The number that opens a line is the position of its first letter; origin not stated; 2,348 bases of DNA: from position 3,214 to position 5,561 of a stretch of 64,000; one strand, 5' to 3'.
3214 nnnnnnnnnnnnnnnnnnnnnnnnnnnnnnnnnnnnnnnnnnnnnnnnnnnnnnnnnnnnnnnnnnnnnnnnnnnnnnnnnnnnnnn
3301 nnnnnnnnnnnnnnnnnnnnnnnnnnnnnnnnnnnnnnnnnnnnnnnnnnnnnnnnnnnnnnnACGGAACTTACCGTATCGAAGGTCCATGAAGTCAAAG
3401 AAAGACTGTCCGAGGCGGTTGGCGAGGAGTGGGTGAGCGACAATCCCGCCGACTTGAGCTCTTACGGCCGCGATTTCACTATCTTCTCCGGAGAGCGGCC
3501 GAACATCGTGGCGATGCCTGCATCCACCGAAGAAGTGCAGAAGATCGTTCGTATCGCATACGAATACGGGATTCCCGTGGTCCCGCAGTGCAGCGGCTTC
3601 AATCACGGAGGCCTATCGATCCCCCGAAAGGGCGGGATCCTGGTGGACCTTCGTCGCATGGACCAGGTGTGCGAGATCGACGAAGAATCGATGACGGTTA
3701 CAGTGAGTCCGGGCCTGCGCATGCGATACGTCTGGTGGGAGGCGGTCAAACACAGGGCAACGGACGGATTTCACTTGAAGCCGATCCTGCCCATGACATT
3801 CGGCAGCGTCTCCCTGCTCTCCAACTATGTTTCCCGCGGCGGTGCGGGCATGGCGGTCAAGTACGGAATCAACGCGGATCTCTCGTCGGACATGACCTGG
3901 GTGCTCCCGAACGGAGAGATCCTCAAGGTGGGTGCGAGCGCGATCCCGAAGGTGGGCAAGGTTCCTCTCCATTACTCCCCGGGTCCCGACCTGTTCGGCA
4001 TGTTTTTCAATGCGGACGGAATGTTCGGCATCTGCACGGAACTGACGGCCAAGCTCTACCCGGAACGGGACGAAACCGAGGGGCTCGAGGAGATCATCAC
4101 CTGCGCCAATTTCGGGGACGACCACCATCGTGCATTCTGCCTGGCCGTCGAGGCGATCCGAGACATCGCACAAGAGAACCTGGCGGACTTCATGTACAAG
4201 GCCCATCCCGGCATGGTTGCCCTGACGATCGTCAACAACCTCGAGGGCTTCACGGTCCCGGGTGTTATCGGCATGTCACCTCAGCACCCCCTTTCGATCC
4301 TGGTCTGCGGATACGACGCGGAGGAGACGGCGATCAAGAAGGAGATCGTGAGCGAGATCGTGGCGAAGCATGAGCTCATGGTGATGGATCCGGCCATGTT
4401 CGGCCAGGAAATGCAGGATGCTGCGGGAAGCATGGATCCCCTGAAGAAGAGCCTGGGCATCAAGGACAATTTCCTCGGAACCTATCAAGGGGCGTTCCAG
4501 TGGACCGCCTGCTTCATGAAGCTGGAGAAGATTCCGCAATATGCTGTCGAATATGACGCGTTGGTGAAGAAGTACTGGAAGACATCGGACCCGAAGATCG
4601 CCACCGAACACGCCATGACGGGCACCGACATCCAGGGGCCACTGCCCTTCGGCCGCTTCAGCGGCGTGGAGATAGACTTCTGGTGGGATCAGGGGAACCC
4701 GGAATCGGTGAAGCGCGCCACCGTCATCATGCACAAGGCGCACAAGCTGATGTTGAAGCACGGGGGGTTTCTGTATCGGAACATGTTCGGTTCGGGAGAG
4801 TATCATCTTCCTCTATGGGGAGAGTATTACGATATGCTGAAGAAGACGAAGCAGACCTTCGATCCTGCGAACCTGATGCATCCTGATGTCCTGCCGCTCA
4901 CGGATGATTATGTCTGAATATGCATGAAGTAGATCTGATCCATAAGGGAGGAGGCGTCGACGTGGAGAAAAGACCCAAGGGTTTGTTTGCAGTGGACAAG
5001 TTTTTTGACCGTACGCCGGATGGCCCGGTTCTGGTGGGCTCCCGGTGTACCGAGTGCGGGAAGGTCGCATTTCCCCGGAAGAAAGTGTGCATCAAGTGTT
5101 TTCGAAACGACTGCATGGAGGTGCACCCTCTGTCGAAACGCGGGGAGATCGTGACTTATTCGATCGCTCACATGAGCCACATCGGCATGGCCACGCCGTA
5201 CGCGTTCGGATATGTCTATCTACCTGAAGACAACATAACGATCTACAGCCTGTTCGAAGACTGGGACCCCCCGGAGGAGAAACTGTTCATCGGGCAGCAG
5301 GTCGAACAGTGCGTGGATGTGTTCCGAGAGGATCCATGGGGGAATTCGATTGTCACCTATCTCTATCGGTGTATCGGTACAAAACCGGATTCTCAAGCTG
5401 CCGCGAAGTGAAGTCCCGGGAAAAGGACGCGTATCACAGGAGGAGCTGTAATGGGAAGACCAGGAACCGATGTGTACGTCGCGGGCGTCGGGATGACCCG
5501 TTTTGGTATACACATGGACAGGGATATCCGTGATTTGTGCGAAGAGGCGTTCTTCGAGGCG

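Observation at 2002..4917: Single-chain pseudo-dimer: VAO/PCMH-type FAD domain duplicated in tandem, N-terminal copy degenerate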

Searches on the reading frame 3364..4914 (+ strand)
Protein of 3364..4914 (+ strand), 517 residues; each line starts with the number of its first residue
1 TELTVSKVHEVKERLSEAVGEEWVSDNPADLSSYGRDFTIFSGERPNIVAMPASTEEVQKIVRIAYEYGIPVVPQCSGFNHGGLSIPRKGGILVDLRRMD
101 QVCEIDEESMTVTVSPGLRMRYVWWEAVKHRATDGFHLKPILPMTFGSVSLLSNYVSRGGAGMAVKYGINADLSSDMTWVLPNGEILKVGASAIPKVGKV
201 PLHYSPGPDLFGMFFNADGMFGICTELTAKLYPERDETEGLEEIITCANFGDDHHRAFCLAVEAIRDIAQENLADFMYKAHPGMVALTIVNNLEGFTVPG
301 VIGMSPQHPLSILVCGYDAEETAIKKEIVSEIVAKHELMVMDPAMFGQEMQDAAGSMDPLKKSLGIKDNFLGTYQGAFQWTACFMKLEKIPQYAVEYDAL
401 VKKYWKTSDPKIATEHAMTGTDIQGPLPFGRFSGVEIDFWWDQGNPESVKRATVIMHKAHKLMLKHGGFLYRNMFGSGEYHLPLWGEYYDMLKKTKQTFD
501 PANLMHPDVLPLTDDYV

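Call 3: search_protein_families(library=pfam, proteins=[window:3364-4914:+], max_evalue=1)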
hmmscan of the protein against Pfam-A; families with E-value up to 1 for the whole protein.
window:3364-4914:+ (517 aa): 3 families
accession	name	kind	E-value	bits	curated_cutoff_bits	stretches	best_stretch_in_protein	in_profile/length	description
PF01565.28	FAD_binding_4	-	4.7e-24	85.1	26.4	1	46-189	1-138/139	FAD binding domain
PF02913.24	FAD-oxidase_C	-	0.00077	19.7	21.2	1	311-508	62-246/248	FAD linked oxidases, C-terminal domain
PF08031.17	BBE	-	0.13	12.8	20.6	1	479-504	12-37/45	Berberine and berberine like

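Call 4: search_protein_families(library=ncbifam, proteins=[window:3364-4914:+], max_evalue=1)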
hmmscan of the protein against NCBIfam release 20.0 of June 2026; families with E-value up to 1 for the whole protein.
window:3364-4914:+ (517 aa): 10 families
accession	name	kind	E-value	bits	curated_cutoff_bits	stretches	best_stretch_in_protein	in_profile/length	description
TIGR00387.1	glcD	equivalog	7.1e-24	84.4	567.9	1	49-236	1-175/413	glycolate oxidase subunit GlcD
NF008408.0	PRK11230.1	equivalog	4.7e-17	61.6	897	1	14-236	24-232/499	glycolate oxidase subunit GlcD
NF041227.1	BagG_FevA2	exception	1.7e-09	36.8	850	1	11-192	11-181/455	bagremycin/ferroverdin biosynthesis FAD-dependent oxygenase BagG/FevA2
TIGR01678.1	FAD_lactone_ox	subfamily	8.4e-08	31.5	396.8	1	45-195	14-155/438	sugar 1,4-lactone oxidase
NF041226.1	BagK_FevA1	equivalog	2.2e-07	29.6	800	1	41-185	36-170/453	bagremycin/ferroverdin biosynthesis FAD-dependent oxygenase BagK/FevA1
TIGR01676.1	GLDHase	equivalog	3.4e-06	26.1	458.25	1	49-123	65-137/541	L-galactonolactone dehydrogenase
NF049975.1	2HglutDHaseYdiJ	equivalog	1.1e-05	23.4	1350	2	37-118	44-126/1018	D-2-hydroxyglutarate dehydrogenase YdiJ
TIGR01677.1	pln_FAD_oxido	subfamily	0.00091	17.8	383.1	1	47-128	35-120/560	FAD-dependent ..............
TIGR01679.1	bact_FAD_ox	subfamily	0.0043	16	292.25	1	45-122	11-83/419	FAD-linked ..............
NF053785.1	DcplphribOxDprE1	equivalog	0.019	14.2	500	1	53-123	22-90/449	decaprenylphosphoryl-beta-D-ribose oxidase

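Call 8: search_solved_structures(query=window:3364-4914:+, max_evalue=0.01, show_alignments=2)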
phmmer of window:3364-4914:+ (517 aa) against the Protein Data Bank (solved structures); distinct sequences matched with E-value up to 0.01: 64 (the best 60 are shown).
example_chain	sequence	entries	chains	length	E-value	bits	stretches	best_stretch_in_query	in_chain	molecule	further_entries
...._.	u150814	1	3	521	9.6e-23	84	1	11-235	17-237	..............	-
8s7n_A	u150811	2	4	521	1.4e-22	83.5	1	11-235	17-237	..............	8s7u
8s7q_A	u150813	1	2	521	1.5e-22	83.3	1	11-235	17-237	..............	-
8s7w_A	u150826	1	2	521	1.7e-22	83.1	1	11-235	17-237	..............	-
8s7t_A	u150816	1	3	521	2.7e-22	82.5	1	11-235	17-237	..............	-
8s7s_A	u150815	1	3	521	3.2e-22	82.2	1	11-235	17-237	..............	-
8s7p_A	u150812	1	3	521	3.4e-22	82.2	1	11-235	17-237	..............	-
7qh2_C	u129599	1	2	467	1e-21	80.6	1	45-233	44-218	Lactate dehydrogenase (NAD(+),ferredoxin) subunit LctD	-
3pm9_A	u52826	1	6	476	9.6e-21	77.4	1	10-236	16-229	Putative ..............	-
9h40_A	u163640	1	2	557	1.7e-20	76.6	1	15-236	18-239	p-cresol methylhydroxylase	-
7pbg_A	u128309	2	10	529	1.1e-19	73.9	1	14-237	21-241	FAD-binding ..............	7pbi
8jdb_A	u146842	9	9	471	3.8e-19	72.1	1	12-238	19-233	Probable D-lactate dehydrogenase, mitochondrial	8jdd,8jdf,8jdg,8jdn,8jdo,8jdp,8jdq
8jdc_A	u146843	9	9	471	3.9e-19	72.1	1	12-238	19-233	Probable D-lactate dehydrogenase, mitochondrial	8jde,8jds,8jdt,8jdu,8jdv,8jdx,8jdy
9qgz_A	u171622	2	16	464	4.4e-19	71.9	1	11-239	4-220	Glycolate oxidase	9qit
5fxd_A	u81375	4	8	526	6.1e-19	71.4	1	12-229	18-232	PROBABLE VANILLYL-ALCOHOL OXIDASE | EUGENOL OXIDASE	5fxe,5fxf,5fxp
1dii_A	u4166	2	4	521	6.5e-14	54.9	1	45-235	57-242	P-CRESOL METHYLHYDROXYLASE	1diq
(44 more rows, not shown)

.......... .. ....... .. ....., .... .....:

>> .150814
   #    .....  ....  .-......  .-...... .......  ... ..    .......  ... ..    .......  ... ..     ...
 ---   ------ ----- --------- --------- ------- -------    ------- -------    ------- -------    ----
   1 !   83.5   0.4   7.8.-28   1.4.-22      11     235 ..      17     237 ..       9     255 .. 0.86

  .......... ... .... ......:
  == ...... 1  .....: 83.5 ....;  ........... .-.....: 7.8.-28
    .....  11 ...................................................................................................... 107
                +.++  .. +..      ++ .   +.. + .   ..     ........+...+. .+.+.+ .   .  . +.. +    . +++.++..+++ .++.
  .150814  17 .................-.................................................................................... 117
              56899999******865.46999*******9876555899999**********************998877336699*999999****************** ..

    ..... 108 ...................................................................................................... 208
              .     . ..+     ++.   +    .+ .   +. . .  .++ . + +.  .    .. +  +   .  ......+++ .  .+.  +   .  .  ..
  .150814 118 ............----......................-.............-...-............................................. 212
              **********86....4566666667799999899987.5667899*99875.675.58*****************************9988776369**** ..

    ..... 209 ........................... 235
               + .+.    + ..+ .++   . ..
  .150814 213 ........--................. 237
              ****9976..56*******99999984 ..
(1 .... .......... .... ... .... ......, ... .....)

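Call 75: find_homologous_proteins(query=A2, max_evalue=1e-20)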
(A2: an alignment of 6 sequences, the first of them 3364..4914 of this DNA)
Query A2 (6 sequences) (517 aa, profile of the alignment): 167 proteins with E <= 1e-20 among 6667 candidates; the best 120 are listed.
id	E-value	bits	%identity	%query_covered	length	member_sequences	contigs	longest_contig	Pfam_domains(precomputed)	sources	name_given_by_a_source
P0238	5.4e-262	888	54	100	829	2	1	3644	PF01565.29,PF02913.25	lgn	-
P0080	1.2e-256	870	54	100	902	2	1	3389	PF01565.29,PF02913.25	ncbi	-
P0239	2.2e-254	863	69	94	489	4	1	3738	PF01565.29,PF02913.25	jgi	-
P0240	6.3e-252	855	54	100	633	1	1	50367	PF01565.29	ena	-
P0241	2.4e-250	850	45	100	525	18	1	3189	PF01565.29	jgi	jgi:FAD/FMN-containing dehydrogenase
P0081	5.2e-249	845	55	100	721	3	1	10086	PF01565.29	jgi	jgi:FAD/FMN-containing dehydrogenase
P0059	1.5e-245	834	62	100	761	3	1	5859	PF01565.29,PF02913.25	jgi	jgi:FAD/FMN-containing dehydrogenase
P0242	8.8e-243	825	46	100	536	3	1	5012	PF01565.29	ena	-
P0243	1.6e-242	824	90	90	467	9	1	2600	PF01565.29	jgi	jgi:FAD/FMN-containing dehydrogenase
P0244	5.0e-242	822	45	100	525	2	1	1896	PF01565.29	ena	-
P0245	3.4e-241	819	45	100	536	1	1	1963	PF01565.29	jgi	-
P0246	2.5e-240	817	62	97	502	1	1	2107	PF01565.29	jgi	-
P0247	1.6e-237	807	38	100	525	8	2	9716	PF01565.29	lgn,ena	-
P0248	5.8e-228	776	46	99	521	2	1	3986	PF01565.29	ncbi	-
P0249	5.7e-225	766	38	100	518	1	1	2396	PF01565.29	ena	-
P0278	5.9e-178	611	43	100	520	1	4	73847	PF01565.29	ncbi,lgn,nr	ncbi:MAG: FAD-binding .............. [Desulfobacteraceae bacterium]|nr:FAD-binding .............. [D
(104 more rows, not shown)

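Call 80: find_encoding_contigs(protein=P0278, flank=9000, max_places=2)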
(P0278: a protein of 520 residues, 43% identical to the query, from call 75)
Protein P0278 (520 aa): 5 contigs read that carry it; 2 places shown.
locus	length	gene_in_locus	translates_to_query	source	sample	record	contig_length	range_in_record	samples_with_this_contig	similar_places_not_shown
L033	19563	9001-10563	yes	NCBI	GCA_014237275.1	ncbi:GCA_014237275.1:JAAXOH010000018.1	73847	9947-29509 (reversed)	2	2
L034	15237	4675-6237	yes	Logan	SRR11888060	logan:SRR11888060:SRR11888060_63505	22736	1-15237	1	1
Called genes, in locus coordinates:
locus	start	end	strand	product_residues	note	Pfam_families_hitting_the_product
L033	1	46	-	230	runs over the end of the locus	PF13489:Methyltransf_23 (weak), PF13847:Methyltransf_31, PF08241:Methyltransf_11, PF13649:Methyltransf_25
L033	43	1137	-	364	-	PF04055:Radical_SAM (weak)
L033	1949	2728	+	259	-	PF00106:adh_short, PF08659:KR, PF23441:SDR, PF13561:adh_short_C2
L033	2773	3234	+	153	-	PF01796:OB_ChsH2_C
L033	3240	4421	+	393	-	PF00108:Thiolase_N, PF00109:ketoacyl-synt (weak), PF22691:Thiolase_C_1, PF02803:Thiolase_C (weak)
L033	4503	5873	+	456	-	PF00501:AMP-binding (weak), PF14535:AMP-binding_C_2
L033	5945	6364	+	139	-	PF02036:SCP2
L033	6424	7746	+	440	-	PF01565:FAD_binding_4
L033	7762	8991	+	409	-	PF13183:Fer4_8, PF02754:CCG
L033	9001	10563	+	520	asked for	PF01565:FAD_binding_4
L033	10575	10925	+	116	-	PF00037:Fer4 (faint)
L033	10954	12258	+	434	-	PF02730:AFOR_N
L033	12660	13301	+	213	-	PF02665:Nitrate_red_gam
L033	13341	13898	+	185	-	PF13187:Fer4_9 (faint), PF12797:Fer4_2 (faint), PF14697:Fer4_21 (faint), PF13183:Fer4_8, PF13237:Fer4_10 (faint), PF13484:Fer4_16 (faint), PF13534:Fer4_17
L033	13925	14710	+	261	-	PF02754:CCG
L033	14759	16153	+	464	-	PF09825:BPL_N (weak)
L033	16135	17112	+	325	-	PF00586:AIRS, PF02769:AIRS_C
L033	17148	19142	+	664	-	PF00724:Oxidored_FMN, PF07992:Pyr_redox_2 (weak), PF00070:Pyr_redox (weak), PF07992:Pyr_redox_2, PF13450:NAD_binding_8 (weak)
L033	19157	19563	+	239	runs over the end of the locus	-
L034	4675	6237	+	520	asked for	PF01565:FAD_binding_4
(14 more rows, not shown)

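Call 85: search_solved_structures(query=A2, max_evalue=1e-15, show_alignments=2)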
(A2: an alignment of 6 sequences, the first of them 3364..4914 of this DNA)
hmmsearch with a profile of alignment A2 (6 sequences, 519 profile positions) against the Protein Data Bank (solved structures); distinct sequences matched with E-value up to 1e-15: 27.
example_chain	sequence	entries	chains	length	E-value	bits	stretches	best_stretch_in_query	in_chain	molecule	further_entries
1dii_A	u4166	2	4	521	1.5e-32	116.1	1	7-275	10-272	P-CRESOL METHYLHYDROXYLASE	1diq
1wve_A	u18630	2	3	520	1.8e-32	115.9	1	8-275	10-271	4-cresol dehydrogenase [hydroxylating] flavoprotein subunit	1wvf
8s7n_A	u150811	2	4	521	4.5e-31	111.2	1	9-257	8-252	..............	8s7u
8s7q_A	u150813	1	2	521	7.1e-31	110.6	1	9-257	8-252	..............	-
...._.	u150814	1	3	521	8.8e-31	110.3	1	9-257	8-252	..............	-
8s7w_A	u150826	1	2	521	8.9e-31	110.3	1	9-257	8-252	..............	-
8s7t_A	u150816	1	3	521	2.6e-30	108.7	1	9-257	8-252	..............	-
9h40_A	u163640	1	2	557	3e-30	108.5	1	11-251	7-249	p-cresol methylhydroxylase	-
8s7s_A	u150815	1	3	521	3.3e-30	108.4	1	9-257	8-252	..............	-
8s7p_A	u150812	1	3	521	4e-30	108.1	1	9-257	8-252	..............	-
7pbg_A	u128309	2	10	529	7.9e-29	103.8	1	9-256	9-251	FAD-binding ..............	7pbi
5fxd_A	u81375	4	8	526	2.4e-27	99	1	10-268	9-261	PROBABLE VANILLYL-ALCOHOL OXIDASE | EUGENOL OXIDASE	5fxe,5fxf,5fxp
7ywv_A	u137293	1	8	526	2.7e-27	98.8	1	10-268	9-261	Probable vanillyl-alcohol oxidase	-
8bam_A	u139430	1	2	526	2.7e-27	98.8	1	10-268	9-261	Probable vanillyl-alcohol oxidase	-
7ywu_A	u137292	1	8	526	2.9e-27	98.7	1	10-268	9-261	Probable vanillyl-alcohol oxidase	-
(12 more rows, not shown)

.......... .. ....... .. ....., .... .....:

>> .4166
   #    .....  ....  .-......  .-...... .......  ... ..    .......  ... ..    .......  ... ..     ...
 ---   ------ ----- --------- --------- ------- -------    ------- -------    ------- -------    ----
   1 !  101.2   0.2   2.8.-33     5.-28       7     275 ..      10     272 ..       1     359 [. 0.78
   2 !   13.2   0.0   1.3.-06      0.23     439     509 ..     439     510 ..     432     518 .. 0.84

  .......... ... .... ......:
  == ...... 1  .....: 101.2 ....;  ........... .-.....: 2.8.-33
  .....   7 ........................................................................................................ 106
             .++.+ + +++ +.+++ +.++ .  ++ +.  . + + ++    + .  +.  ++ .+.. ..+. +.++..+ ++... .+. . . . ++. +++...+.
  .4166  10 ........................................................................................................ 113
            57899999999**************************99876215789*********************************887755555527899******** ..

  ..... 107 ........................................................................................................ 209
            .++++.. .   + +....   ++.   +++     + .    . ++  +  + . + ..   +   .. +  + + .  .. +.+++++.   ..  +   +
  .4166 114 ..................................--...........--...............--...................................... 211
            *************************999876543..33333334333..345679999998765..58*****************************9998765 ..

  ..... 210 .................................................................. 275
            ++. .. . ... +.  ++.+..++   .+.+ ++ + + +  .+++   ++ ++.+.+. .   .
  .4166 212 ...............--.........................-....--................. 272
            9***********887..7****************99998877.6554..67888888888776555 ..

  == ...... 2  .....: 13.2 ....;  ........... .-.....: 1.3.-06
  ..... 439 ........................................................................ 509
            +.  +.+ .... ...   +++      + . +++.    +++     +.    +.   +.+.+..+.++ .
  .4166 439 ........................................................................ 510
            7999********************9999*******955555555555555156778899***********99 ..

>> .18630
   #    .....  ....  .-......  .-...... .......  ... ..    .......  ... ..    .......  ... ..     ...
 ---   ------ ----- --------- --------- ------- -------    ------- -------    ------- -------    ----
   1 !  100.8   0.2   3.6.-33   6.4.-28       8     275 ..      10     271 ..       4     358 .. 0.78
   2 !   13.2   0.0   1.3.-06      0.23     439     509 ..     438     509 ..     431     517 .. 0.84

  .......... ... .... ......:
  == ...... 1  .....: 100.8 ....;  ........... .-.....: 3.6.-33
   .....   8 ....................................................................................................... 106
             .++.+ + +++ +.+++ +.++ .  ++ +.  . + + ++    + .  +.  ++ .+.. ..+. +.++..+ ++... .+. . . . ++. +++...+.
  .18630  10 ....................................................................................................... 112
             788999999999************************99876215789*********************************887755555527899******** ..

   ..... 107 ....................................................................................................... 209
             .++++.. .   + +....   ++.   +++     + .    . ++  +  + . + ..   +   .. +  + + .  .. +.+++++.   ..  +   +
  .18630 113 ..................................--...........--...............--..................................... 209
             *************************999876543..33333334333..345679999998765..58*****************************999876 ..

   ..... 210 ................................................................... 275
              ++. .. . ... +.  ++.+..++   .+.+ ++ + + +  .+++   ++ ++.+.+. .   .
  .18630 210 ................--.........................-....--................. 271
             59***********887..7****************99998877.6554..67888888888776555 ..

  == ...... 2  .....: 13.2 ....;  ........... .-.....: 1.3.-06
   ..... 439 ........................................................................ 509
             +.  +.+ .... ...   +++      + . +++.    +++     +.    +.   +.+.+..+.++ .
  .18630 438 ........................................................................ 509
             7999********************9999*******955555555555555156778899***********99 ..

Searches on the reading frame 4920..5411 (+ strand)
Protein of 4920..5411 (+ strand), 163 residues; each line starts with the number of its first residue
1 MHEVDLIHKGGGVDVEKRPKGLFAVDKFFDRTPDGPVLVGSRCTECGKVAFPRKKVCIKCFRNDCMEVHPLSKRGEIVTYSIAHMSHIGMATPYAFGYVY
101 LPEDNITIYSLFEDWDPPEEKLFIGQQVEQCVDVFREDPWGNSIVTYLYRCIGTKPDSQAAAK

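Call 16: search_protein_families(library=pfam, proteins=[window:4920-5411:+], max_evalue=0.001)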
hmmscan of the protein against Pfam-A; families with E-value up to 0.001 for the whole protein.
window:4920-5411:+ (163 aa): 2 families
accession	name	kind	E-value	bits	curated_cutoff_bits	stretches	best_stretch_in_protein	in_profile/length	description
PF12172.15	zf-ChsH2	-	1.3e-06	28.6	23.2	1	37-62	8-33/37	ChsH2, rubredoxin-like zinc ribbon domain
PF01796.24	OB_ChsH2_C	-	2.8e-06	27.6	27.1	1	69-129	2-61/65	ChsH2, C-terminal OB-fold domain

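Call 66: search_protein_families(library=ncbifam, proteins=[window:4920-5411:+], max_evalue=0.00001)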
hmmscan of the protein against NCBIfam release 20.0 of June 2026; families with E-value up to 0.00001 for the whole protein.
window:4920-5411:+ (163 aa): 1 family
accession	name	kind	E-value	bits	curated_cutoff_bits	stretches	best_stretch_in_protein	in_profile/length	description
NF053627.1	BnzsclthlBbsAGT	equivalog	7.2e-21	74.7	250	1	16-151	12-144/145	benzoylsuccinyl-CoA thiolase subunit BbsA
